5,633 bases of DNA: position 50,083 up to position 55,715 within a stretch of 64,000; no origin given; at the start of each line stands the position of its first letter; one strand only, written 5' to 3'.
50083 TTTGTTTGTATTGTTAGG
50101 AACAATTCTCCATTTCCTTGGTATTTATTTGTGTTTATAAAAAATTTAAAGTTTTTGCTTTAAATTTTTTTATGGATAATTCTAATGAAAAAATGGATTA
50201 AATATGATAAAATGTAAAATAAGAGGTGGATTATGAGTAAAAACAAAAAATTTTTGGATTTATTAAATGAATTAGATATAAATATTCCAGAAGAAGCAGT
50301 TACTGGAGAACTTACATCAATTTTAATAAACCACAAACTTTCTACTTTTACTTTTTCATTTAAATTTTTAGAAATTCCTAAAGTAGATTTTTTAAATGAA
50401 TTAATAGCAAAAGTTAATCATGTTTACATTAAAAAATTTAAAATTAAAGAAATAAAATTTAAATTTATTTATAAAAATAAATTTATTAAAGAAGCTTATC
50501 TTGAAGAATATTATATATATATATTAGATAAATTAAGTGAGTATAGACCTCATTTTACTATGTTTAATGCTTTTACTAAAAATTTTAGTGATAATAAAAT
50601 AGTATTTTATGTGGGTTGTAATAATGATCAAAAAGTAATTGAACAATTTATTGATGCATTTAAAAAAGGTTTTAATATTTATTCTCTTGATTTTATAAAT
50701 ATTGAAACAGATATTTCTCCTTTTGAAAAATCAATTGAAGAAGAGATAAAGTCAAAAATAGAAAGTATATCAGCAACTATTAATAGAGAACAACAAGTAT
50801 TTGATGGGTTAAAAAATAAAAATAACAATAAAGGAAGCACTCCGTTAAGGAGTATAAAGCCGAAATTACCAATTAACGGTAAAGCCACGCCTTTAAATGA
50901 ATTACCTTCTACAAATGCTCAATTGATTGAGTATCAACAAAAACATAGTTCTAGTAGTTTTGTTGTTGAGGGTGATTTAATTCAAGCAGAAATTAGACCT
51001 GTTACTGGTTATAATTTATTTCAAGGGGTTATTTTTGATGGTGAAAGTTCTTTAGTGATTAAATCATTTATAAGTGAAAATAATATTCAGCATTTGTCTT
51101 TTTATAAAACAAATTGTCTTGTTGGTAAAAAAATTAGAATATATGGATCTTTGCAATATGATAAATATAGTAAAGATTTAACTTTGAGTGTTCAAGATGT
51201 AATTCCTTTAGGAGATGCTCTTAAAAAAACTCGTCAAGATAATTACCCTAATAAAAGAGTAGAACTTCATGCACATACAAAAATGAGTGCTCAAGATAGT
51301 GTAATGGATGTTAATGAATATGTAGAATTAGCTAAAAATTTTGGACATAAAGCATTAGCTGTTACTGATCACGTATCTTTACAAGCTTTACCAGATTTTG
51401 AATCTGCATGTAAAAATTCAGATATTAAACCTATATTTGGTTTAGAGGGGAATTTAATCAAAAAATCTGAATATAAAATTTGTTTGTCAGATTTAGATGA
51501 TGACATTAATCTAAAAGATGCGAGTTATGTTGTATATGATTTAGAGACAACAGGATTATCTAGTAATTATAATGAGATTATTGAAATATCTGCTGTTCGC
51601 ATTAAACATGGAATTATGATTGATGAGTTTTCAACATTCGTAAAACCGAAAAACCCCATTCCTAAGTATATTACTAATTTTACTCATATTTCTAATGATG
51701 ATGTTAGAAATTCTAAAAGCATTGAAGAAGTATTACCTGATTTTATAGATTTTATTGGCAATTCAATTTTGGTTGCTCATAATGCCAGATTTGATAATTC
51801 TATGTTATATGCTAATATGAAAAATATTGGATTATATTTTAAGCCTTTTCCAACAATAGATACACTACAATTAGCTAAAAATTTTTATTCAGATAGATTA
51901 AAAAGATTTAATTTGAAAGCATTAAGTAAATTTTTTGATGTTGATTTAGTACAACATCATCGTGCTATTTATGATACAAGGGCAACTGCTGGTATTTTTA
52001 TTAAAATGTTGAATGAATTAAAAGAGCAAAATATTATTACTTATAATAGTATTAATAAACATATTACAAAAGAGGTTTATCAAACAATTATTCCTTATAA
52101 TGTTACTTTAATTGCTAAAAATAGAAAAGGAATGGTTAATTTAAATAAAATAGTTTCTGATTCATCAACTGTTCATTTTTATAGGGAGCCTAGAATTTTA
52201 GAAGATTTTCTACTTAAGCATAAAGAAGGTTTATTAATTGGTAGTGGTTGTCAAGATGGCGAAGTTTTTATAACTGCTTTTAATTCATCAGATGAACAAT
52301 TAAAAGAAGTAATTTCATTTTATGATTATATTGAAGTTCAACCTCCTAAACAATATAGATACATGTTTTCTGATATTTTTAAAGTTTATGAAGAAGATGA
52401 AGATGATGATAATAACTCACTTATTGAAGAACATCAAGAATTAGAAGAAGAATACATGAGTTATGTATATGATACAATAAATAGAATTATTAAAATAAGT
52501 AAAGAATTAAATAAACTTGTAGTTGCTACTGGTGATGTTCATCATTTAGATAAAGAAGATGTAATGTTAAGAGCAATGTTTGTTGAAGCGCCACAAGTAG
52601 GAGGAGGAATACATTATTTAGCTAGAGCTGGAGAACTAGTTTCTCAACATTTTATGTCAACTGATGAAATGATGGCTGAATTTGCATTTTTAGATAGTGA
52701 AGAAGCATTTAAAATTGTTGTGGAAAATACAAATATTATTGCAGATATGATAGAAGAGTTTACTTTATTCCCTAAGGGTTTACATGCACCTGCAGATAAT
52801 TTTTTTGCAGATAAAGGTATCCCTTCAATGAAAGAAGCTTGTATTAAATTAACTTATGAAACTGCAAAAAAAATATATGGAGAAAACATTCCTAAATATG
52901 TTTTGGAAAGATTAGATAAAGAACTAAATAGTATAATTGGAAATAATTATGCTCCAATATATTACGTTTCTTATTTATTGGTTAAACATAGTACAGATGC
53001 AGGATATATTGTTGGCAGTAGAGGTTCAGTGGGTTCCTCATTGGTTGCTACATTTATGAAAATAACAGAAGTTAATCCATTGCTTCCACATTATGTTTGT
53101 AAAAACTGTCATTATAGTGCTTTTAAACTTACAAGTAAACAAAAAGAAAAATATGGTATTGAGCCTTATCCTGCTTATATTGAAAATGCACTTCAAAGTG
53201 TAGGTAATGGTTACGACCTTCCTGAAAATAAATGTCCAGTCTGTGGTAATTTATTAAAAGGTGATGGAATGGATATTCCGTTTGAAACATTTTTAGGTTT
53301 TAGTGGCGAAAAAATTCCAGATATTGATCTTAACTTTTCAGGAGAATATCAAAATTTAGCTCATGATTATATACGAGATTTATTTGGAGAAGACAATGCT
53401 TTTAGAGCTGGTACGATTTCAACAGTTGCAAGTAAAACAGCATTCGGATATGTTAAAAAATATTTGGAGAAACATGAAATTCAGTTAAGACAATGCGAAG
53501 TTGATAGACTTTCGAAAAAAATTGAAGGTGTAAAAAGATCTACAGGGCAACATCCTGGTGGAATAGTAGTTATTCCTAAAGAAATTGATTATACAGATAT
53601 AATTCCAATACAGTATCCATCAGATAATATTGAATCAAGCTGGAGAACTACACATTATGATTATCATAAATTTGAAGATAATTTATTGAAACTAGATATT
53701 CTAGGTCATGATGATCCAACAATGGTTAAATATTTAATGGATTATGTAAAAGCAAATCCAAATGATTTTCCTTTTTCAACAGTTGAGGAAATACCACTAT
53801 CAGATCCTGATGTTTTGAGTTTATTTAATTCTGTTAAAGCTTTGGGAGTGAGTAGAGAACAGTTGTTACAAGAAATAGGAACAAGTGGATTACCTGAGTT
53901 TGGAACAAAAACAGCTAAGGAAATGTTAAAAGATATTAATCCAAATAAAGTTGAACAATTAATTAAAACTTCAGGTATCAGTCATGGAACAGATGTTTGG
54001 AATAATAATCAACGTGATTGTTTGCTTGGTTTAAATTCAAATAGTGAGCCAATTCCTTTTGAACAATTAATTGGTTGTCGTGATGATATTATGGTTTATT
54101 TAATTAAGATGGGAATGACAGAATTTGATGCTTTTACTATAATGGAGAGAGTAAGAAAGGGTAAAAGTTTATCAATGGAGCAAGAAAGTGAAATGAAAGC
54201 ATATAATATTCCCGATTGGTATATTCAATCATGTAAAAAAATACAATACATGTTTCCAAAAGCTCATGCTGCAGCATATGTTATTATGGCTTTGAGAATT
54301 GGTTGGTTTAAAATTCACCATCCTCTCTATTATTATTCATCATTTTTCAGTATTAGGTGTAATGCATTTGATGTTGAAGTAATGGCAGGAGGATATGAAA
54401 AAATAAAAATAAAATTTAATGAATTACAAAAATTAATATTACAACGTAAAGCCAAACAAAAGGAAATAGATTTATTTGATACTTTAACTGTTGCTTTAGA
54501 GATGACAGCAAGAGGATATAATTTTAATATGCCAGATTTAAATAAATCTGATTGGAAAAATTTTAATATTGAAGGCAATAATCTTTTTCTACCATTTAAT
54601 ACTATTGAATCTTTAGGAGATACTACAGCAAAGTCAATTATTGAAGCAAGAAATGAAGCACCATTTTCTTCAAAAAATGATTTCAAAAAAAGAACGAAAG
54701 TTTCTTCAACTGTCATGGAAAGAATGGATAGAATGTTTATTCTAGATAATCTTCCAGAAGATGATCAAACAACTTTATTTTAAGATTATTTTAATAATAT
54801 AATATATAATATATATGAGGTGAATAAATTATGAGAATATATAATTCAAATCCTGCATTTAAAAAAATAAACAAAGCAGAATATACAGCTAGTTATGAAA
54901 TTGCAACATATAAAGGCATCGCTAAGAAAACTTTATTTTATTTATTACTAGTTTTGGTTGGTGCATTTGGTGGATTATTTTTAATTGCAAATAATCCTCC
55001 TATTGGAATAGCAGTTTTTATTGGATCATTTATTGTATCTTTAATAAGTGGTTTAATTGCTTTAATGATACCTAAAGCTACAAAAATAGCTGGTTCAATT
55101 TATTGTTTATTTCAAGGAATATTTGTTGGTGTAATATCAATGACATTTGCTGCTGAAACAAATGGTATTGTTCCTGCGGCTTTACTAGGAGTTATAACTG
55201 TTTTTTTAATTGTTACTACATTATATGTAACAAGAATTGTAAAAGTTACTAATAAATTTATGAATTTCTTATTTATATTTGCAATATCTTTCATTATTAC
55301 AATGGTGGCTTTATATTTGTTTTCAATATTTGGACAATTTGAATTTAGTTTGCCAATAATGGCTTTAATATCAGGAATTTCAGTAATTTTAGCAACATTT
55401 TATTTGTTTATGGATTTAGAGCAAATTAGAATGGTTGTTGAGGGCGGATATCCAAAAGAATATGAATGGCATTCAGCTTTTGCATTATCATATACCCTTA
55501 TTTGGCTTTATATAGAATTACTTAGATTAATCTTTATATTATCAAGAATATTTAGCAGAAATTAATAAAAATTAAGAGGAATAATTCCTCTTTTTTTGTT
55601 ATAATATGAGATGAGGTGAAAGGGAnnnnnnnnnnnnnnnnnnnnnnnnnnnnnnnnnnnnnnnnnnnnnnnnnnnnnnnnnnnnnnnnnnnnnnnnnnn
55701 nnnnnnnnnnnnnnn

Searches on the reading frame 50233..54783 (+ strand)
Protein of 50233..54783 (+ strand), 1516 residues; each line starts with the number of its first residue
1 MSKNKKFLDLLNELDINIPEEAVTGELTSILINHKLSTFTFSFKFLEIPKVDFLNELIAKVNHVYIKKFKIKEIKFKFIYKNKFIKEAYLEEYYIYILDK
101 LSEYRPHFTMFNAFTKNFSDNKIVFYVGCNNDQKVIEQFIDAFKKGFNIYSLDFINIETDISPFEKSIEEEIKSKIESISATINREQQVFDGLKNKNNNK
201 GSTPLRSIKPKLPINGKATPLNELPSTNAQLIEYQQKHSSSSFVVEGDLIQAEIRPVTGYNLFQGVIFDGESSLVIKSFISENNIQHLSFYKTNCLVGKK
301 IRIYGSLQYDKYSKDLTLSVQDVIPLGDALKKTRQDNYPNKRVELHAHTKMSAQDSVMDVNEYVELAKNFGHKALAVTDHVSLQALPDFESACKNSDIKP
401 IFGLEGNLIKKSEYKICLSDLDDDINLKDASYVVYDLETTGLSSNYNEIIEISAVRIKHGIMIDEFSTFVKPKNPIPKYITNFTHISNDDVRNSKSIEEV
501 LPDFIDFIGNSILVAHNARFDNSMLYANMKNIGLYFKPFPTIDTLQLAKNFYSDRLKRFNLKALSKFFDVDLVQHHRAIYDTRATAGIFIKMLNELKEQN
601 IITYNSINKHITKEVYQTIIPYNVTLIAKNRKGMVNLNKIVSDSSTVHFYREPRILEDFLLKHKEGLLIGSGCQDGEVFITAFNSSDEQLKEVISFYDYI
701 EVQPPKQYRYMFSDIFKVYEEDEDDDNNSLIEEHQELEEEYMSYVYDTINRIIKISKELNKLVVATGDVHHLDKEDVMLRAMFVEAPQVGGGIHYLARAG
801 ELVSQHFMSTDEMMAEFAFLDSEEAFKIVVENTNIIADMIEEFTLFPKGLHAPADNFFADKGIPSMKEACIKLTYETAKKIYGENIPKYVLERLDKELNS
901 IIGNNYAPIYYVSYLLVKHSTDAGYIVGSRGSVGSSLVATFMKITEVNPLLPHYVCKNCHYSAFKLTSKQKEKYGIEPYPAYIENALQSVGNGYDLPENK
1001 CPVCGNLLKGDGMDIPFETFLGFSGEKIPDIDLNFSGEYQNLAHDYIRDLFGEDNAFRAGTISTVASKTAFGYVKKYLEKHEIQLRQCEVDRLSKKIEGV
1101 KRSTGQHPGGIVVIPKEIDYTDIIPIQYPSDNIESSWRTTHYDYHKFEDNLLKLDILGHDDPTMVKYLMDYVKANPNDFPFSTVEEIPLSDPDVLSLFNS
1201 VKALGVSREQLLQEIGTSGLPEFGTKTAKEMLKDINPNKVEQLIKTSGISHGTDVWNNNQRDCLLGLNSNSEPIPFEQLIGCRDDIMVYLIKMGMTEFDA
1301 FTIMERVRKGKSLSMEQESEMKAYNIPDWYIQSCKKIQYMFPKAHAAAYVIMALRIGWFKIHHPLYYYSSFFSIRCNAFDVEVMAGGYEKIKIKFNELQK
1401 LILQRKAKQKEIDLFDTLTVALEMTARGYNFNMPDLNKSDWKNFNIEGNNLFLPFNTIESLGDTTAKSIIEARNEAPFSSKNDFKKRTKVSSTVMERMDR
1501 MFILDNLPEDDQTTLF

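Call 37: search_protein_families(library=pfam, proteins=[window:50233-54783:+], max_evalue=0.001)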
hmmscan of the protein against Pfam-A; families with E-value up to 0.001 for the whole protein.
window:50233-54783:+ (1516 aa): 6 families
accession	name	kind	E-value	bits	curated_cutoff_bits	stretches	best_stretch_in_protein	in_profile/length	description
PF07733.18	DNA_pol3_alpha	-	6.1e-57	193.6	23.9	2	871-1081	4-154/260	Bacterial DNA polymerase III alpha NTPase domain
PF00929.31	RNase_T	-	4.5e-38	131.8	24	1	433-589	1-164/164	Exonuclease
PF02811.25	PHP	-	5.8e-26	92.2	26.4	1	344-697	1-148/164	PHP domain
PF17657.6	DNA_pol3_finger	-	1.7e-20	73.5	22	1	1161-1320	1-156/166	Bacterial DNA polymerase III alpha subunit finger domain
PF14579.12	HHH_6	-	1.1e-12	48.4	25.6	1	1431-1508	4-84/90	Helix-hairpin-helix motif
PF16473.11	Rv2179c-like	-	8.1e-05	22.8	27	1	433-586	3-170/177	3'-5' exoribonuclease Rv2179c-like domain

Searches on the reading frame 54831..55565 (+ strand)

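Call 104: search_protein_families(library=pfam, proteins=[window:54831-55565:+], max_evalue=0.00001)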
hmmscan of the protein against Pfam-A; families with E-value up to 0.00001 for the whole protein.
window:54831-55565:+ (244 aa): 2 families
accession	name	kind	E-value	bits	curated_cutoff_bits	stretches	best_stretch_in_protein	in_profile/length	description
PF12811.12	BaxI_1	-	4e-47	161.2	26.2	1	7-238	1-232/233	Bax inhibitor 1 like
PF01027.25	Bax1-I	-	1.3e-07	32.1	34.1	1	33-233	6-206/207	Inhibitor of apoptosis-promoting Bax1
